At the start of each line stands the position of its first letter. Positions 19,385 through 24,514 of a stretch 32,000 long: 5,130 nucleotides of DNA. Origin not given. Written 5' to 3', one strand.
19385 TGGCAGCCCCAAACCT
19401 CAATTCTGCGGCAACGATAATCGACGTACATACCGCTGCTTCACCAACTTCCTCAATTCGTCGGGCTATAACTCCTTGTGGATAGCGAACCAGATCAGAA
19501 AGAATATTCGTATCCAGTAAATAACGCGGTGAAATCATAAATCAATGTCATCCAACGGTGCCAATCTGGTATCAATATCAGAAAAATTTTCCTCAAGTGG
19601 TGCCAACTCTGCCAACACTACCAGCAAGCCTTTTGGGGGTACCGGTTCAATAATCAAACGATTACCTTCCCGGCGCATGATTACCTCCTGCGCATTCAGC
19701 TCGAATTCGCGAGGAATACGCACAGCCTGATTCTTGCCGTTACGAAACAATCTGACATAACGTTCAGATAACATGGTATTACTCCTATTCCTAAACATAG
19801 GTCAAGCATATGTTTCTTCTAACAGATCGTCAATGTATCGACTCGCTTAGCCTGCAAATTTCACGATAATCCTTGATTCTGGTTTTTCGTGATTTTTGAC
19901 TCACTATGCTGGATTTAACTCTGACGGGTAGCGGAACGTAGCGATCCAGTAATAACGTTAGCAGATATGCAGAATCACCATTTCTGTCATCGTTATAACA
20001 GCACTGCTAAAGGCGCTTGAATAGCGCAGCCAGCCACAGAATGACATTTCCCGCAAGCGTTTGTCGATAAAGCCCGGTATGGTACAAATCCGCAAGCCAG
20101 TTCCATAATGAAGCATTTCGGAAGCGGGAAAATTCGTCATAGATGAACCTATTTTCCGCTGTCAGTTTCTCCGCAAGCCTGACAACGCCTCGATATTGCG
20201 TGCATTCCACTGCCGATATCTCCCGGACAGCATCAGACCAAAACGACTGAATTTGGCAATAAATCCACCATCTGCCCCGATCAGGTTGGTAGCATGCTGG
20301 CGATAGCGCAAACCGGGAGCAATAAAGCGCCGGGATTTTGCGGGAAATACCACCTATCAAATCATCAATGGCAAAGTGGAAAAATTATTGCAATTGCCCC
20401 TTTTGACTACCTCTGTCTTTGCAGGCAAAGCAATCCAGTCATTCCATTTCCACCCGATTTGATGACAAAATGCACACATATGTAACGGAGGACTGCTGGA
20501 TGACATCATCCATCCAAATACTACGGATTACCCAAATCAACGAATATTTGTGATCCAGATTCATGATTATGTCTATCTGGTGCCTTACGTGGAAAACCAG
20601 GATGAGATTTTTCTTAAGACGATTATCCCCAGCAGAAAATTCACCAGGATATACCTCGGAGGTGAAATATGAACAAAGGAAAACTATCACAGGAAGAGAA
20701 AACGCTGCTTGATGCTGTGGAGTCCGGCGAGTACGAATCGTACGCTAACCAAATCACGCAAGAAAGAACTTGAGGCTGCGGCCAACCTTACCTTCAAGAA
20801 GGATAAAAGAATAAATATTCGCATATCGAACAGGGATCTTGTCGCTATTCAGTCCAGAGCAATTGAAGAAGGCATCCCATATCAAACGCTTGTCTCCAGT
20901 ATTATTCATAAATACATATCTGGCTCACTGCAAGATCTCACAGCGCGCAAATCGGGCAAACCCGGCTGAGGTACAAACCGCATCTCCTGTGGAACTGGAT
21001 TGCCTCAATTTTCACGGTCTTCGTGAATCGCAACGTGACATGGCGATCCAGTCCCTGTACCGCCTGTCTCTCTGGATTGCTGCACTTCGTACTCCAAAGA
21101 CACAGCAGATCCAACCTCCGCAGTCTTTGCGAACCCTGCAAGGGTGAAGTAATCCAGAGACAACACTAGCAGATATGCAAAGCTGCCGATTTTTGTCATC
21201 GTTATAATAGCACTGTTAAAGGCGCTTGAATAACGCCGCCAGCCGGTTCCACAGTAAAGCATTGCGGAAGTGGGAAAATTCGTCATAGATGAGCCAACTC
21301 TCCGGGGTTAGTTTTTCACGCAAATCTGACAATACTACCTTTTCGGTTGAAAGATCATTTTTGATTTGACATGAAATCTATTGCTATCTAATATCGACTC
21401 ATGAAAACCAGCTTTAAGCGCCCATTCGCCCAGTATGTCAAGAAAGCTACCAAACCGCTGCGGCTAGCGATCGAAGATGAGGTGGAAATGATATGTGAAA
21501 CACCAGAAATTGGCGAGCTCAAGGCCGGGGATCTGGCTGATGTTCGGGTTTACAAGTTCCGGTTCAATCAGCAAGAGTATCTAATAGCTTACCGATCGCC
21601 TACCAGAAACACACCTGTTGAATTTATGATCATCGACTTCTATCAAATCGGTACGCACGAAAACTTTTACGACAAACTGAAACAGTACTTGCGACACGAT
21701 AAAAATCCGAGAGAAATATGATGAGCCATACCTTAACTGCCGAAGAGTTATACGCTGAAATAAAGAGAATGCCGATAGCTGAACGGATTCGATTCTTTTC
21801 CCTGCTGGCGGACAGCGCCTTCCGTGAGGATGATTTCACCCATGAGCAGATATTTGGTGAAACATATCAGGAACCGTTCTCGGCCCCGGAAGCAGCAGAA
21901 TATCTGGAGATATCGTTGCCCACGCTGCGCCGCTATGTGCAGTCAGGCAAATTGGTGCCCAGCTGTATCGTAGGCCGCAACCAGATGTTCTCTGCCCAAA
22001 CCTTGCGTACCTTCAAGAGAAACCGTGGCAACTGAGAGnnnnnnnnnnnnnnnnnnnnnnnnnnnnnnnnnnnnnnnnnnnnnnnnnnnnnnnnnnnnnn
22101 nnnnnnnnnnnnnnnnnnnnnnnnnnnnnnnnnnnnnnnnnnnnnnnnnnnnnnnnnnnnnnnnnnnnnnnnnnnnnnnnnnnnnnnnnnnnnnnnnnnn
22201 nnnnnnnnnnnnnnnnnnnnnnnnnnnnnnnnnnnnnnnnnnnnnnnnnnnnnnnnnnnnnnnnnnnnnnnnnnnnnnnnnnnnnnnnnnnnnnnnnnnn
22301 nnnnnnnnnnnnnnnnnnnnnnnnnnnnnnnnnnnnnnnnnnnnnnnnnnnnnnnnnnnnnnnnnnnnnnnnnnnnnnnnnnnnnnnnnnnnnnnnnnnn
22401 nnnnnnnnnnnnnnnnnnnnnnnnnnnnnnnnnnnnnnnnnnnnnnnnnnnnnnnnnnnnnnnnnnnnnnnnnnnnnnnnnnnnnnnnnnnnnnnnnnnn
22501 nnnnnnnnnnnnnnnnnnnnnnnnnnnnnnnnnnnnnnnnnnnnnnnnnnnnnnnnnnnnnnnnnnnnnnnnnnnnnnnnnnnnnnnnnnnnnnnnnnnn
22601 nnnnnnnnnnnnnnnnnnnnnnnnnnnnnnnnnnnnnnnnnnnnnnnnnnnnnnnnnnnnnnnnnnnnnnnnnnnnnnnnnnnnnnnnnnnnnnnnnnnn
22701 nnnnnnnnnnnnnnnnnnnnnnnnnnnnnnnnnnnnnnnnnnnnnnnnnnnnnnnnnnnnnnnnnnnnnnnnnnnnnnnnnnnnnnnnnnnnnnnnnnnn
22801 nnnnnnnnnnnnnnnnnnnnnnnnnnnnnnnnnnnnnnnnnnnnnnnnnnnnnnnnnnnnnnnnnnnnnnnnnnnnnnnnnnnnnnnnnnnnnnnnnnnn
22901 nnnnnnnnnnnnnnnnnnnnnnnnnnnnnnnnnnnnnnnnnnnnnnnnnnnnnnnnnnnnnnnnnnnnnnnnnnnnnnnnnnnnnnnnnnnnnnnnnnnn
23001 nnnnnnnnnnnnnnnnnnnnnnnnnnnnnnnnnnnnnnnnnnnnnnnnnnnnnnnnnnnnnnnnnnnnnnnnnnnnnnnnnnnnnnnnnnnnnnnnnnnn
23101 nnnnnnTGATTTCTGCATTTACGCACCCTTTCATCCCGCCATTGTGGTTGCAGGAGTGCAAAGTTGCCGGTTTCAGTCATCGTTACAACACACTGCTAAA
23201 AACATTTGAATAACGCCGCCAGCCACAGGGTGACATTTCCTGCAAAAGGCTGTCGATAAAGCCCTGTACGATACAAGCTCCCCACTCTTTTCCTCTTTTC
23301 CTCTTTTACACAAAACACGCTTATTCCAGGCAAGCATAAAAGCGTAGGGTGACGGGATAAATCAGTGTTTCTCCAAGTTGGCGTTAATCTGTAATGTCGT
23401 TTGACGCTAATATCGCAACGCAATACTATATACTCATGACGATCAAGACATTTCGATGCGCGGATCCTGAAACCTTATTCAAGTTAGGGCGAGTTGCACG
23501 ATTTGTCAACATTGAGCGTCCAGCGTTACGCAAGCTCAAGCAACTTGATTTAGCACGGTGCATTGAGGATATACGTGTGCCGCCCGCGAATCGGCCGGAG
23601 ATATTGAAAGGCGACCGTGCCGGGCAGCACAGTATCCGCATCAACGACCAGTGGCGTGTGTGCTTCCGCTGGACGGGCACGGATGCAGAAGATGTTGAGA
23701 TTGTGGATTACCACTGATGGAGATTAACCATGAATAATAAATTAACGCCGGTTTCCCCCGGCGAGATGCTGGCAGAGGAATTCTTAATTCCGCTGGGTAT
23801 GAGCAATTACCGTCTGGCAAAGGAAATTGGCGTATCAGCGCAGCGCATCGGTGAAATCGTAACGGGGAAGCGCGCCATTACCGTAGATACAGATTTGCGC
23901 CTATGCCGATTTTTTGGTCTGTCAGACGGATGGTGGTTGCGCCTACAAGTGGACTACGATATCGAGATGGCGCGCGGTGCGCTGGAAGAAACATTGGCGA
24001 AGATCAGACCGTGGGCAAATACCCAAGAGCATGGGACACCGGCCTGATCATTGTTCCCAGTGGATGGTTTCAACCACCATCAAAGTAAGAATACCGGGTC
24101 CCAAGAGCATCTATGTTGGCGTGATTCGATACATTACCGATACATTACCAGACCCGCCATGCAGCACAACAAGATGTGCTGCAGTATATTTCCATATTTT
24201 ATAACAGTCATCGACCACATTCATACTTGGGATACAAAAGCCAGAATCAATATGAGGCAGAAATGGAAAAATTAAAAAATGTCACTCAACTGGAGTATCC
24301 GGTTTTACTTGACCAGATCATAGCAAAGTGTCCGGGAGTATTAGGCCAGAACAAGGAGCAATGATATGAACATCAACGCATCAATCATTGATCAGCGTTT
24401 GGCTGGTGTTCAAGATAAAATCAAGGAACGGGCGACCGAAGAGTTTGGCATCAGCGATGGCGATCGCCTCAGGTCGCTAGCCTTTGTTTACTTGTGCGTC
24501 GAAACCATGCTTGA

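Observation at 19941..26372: Four direct copies of one gene 3' end remnant separate three TA-led defence cassettes inside a polysaccharide operon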

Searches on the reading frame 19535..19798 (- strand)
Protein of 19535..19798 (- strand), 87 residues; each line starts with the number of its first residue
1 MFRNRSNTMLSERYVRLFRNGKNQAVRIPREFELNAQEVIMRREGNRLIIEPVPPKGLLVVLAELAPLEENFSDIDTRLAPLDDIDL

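Call 15: search_protein_families(library=pfam, proteins=[window:19535-19798:-], max_evalue=0.01)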
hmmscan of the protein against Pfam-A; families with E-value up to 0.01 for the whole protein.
window:19535-19798:- (87 aa): 1 family
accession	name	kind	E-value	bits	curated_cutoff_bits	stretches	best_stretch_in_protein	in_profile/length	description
PF04014.23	MazE_antitoxin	-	5.6e-07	29.9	24.7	1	18-56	2-46/48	Antidote-toxin recognition MazE, bacterial antitoxin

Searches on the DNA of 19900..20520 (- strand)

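Call 8: search_dna_similar(query=window:19900-20520:-, collection=ecoli_genomes, mode=distant)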
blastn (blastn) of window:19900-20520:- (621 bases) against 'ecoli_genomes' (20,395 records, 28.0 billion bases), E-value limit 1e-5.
No match.

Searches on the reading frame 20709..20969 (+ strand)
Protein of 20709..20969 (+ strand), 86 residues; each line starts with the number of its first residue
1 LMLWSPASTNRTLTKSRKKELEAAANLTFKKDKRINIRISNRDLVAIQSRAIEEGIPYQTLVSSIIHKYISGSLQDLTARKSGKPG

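Call 15: search_protein_families(library=pfam, proteins=[window:20709-20969:+], max_evalue=0.01)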
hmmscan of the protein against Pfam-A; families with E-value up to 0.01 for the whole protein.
window:20709-20969:+ (86 aa): 1 family
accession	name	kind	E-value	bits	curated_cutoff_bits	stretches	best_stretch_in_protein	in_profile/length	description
PF12441.14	CopG_antitoxin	-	3.3e-05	25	28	1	25-67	31-77/79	CopG antitoxin of type II toxin-antitoxin system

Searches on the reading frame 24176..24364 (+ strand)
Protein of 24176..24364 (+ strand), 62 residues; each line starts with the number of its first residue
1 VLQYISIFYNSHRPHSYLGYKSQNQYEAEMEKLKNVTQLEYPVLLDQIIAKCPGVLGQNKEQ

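Call 80: search_protein_families(library=pfam, proteins=[window:24176-24364:+], max_evalue=0.01)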
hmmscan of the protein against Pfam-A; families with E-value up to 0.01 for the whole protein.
window:24176-24364:+ (62 aa): 1 family
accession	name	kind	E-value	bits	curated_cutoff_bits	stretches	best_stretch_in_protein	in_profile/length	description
PF13683.12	rve_3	-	0.0099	16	26.5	0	8-21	52-65/67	Integrase core domain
